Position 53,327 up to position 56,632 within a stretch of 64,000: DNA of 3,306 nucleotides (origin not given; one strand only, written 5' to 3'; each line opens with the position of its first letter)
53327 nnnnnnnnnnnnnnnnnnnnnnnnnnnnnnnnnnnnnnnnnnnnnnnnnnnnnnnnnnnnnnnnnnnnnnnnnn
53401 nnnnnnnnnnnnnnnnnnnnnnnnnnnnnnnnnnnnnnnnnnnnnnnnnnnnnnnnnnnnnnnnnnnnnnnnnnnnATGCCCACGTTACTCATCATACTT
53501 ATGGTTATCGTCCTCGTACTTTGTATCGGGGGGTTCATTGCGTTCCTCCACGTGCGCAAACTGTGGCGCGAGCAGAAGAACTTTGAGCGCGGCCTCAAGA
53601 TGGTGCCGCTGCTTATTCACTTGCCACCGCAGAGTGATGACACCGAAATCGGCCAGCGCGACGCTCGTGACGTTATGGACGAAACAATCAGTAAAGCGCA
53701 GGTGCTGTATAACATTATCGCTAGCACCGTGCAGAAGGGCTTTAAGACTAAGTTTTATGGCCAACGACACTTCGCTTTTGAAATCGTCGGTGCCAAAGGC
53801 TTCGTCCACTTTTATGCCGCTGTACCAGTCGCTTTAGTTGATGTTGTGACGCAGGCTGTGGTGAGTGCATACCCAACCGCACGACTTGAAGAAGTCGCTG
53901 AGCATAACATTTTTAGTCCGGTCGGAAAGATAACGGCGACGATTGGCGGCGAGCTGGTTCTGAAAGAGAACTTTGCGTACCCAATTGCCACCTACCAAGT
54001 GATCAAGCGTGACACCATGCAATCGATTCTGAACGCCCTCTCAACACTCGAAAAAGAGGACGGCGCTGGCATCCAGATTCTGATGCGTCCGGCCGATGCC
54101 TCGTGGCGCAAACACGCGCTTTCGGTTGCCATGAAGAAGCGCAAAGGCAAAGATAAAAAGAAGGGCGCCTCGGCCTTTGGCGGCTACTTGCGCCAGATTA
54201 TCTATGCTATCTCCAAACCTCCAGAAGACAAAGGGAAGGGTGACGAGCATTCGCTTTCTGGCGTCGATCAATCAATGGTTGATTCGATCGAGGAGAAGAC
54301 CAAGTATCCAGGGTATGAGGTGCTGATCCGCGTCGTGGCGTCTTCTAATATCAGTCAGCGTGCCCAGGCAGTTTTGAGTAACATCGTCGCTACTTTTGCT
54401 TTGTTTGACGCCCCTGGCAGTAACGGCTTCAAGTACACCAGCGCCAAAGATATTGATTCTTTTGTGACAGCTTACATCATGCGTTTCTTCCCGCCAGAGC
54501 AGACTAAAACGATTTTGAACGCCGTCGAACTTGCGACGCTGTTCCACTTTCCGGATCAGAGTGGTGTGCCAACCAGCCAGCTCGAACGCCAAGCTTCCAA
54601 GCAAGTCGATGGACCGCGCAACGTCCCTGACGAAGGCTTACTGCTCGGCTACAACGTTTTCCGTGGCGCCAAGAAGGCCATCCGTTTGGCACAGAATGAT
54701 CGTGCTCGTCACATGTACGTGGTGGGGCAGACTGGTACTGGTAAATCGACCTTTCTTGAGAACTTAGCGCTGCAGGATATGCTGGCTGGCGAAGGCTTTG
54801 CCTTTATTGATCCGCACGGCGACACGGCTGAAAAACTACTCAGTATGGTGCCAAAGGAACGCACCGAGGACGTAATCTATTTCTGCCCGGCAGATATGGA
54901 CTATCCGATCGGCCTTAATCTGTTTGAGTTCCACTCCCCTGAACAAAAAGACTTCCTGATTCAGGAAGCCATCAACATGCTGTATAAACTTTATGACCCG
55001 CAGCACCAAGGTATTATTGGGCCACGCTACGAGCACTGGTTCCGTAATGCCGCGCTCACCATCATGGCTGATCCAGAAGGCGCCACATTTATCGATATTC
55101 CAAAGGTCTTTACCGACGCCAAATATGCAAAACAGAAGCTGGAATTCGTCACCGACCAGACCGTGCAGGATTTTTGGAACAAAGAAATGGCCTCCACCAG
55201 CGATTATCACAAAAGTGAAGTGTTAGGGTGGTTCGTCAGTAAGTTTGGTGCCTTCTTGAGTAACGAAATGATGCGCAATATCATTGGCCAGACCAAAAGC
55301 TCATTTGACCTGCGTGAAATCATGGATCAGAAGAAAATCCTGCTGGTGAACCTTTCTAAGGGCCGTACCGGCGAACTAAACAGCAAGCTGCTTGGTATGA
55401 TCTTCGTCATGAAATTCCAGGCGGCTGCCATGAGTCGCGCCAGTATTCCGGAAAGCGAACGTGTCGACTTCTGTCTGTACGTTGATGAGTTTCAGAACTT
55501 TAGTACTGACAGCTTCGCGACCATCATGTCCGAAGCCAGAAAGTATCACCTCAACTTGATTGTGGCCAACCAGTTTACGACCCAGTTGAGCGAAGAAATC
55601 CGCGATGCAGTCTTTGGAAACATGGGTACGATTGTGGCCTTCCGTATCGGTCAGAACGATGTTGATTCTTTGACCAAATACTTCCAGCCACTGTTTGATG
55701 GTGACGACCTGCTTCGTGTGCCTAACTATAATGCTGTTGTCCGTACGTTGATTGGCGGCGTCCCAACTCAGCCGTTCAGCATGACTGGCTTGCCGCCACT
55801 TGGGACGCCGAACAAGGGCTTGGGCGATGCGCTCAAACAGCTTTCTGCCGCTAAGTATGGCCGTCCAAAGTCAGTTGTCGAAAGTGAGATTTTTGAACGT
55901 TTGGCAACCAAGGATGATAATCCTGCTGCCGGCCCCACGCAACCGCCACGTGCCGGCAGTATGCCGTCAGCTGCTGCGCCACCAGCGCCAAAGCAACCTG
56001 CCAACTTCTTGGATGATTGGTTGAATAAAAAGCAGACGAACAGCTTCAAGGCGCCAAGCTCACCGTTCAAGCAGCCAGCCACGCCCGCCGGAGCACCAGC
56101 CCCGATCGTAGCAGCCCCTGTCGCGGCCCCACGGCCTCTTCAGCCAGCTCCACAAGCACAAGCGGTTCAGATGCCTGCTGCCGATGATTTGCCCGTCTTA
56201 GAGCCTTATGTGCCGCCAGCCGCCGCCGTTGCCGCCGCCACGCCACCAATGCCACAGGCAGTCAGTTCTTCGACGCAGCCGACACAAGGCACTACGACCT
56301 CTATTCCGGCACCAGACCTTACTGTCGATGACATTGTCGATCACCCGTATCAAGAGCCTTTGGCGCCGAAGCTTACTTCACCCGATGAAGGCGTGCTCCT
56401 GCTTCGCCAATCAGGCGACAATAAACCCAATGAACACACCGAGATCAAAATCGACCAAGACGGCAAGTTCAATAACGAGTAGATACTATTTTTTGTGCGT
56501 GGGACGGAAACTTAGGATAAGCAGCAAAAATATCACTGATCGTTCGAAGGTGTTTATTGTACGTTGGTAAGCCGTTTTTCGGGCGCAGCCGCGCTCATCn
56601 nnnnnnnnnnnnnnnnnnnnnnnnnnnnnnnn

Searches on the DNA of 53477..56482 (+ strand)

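Call 46: search_rna_families(sources=[L022, L030, L031, L033, L036, L043], threshold=gathering)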
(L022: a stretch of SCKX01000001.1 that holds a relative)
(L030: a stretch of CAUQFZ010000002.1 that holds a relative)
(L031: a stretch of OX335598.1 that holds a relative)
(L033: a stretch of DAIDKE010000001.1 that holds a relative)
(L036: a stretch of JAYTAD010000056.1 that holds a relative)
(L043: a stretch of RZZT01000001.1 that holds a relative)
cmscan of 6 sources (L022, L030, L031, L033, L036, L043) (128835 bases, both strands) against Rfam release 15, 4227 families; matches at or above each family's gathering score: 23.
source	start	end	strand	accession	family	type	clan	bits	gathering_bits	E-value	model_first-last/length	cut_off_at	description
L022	20407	21882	+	RF00177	SSU_rRNA_bacteria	Gene; rRNA;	CL00111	1497.8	50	0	1-1533/1533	no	Bacterial small subunit ribosomal RNA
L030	20417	21892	+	RF00177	SSU_rRNA_bacteria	Gene; rRNA;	CL00111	1491.3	50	0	1-1533/1533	no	Bacterial small subunit ribosomal RNA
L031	20383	21909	+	RF00177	SSU_rRNA_bacteria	Gene; rRNA;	CL00111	1485.7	50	0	1-1533/1533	no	Bacterial small subunit ribosomal RNA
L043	19377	20901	+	RF00177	SSU_rRNA_bacteria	Gene; rRNA;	CL00111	1471.3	50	0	1-1533/1533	no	Bacterial small subunit ribosomal RNA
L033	20228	20860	+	RF00177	SSU_rRNA_bacteria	Gene; rRNA;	CL00111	592.6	50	3.3e-185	1-664/1533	3'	Bacterial small subunit ribosomal RNA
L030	4291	4621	+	RF00010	RNaseP_bact_a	Gene; ribozyme;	CL00002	269.2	100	1.9e-86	1-367/367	no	Bacterial RNase P class A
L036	1991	2327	+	RF00010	RNaseP_bact_a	Gene; ribozyme;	CL00002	265.8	100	2.9e-85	1-367/367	no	Bacterial RNase P class A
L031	4240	4581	+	RF00010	RNaseP_bact_a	Gene; ribozyme;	CL00002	265.4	100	3.8e-85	1-367/367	no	Bacterial RNase P class A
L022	3855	4200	+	RF00010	RNaseP_bact_a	Gene; ribozyme;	CL00002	263.2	100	2.1e-84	1-367/367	no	Bacterial RNase P class A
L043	4789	5137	+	RF00010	RNaseP_bact_a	Gene; ribozyme;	CL00002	261.2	100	1e-83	1-367/367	no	Bacterial RNase P class A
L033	4059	4391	+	RF00010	RNaseP_bact_a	Gene; ribozyme;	CL00002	259.3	100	4.5e-83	1-367/367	no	Bacterial RNase P class A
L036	5100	5504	+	RF00023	tmRNA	Gene;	CL00001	106.7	47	2.2e-40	1-374/374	no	transfer-messenger RNA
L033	7220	7623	+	RF00023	tmRNA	Gene;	CL00001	98.5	47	6.3e-37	1-374/374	no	transfer-messenger RNA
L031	7353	7752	+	RF00023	tmRNA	Gene;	CL00001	90.2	47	2e-33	1-374/374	no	transfer-messenger RNA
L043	7926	8311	+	RF00023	tmRNA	Gene;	CL00001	87.5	47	2.7e-32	1-374/374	no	transfer-messenger RNA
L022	7119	7515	+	RF00023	tmRNA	Gene;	CL00001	85.8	47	1.4e-31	1-374/374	no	transfer-messenger RNA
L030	7395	7779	+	RF00023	tmRNA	Gene;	CL00001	84.4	47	5.5e-31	1-374/374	no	transfer-messenger RNA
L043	21864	21937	+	RF00005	tRNA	Gene; tRNA;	CL00001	72.5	29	1.3e-13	1-71/71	no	tRNA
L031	22510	22583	+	RF00005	tRNA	Gene; tRNA;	CL00001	71.8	29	2e-13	1-71/71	no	tRNA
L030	22400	22473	+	RF00005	tRNA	Gene; tRNA;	CL00001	71.2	29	2.9e-13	1-71/71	no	tRNA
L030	22491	22564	+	RF00005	tRNA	Gene; tRNA;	CL00001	67.1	29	4e-12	1-71/71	no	tRNA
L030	22581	22654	+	RF00005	tRNA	Gene; tRNA;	CL00001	66.4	29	6.3e-12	1-71/71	no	tRNA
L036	17778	17868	+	RF00177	SSU_rRNA_bacteria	Gene; rRNA;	CL00111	63.3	50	2.6e-15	1-88/1533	3'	Bacterial small subunit ribosomal RNA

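Call 47: search_rna_families(source=L031, start=8300, end=9200, threshold=evalue, max_evalue=10, show_alignments=2)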
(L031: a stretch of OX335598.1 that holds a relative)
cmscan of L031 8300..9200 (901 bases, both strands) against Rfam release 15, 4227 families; matches with E-value up to 10: 3.
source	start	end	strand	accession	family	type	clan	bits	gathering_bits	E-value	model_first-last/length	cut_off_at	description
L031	8775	8852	+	RF00711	mir-449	Gene; miRNA;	CL00087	18.8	60.4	0.4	1-86/86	no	mir-449 microRNA precursor family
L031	8416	8480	+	RF00608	SNORD99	Gene; snRNA; snoRNA; CD-box;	CL00064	15.2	60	8.4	1-74/74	no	Small nucleolar RNA SNORD99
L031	9113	9129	+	RF01122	sR39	Gene; snRNA; snoRNA; CD-box;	-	11.6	50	4.1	1-56/56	no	Small nucleolar RNA sR39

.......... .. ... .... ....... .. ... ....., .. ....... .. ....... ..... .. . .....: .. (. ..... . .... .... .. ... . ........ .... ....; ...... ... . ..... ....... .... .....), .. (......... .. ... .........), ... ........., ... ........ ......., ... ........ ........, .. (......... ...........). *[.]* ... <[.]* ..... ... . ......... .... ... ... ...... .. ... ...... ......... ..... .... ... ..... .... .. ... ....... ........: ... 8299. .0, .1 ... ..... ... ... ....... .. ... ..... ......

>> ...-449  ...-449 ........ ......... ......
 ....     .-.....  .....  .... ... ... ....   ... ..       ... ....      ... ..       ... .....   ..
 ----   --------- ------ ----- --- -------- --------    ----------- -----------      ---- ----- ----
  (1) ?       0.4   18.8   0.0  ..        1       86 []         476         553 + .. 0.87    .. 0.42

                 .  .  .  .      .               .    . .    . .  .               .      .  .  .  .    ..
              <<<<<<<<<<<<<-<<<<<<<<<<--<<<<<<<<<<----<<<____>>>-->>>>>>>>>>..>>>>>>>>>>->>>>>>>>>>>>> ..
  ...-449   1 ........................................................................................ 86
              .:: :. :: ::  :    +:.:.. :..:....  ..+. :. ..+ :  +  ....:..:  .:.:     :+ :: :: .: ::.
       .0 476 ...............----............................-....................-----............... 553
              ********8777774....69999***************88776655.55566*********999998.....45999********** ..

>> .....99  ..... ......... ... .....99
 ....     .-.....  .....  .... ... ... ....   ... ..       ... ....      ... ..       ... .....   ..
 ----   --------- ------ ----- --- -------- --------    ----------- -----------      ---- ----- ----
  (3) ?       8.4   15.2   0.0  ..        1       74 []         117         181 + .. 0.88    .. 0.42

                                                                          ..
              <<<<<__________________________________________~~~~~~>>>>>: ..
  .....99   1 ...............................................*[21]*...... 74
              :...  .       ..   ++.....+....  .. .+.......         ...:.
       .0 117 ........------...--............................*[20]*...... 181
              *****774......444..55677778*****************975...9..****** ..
